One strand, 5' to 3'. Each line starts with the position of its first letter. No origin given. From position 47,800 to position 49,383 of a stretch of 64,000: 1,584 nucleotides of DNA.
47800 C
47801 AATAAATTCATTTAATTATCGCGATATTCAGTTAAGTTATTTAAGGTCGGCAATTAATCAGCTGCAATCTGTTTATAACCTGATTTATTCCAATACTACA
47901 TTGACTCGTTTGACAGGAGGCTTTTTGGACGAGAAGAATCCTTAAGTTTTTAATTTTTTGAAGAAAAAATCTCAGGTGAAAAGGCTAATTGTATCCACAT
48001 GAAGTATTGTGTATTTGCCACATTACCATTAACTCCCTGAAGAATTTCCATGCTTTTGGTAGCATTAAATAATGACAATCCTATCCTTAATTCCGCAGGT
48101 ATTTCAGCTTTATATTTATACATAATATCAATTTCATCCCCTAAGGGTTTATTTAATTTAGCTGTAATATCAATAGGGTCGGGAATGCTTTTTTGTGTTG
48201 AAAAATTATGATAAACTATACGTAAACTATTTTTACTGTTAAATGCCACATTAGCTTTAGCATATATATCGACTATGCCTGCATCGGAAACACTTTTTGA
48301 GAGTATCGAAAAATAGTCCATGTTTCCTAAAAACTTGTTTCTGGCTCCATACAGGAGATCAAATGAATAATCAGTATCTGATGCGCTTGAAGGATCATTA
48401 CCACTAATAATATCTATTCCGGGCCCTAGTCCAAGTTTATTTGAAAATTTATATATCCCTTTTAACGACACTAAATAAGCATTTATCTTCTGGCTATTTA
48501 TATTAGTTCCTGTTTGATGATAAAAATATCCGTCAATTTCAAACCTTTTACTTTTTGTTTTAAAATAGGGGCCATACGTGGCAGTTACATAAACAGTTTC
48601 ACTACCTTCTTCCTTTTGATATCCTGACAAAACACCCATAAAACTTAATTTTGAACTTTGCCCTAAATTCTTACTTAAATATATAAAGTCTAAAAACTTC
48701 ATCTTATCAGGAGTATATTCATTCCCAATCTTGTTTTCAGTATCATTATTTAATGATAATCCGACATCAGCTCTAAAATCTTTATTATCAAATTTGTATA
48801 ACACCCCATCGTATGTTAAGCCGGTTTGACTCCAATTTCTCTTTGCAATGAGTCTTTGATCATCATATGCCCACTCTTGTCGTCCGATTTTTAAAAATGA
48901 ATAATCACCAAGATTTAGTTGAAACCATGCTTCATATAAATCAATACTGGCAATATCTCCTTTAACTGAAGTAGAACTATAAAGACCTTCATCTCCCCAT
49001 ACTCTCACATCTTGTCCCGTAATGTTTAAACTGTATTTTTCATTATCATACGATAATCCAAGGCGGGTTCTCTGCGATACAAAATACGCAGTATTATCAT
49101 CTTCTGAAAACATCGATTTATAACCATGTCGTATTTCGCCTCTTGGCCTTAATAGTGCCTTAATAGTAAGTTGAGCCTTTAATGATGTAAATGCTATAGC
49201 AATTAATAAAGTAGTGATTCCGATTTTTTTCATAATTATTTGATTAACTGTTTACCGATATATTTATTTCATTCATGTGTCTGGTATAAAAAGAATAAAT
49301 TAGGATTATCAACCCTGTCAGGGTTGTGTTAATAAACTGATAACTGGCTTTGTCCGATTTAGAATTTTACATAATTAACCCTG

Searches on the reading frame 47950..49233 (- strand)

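Call 20: search_protein_families(library=pfam, proteins=[window:47950-49233:-], max_evalue=0.00001)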
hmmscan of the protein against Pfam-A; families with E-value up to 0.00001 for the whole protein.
window:47950-49233:- (427 aa): 1 family
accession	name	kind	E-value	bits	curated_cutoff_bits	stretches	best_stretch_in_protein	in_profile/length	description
PF13372.12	Alginate_exp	-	8.4e-17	61.5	25.2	1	66-391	47-377/395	Alginate export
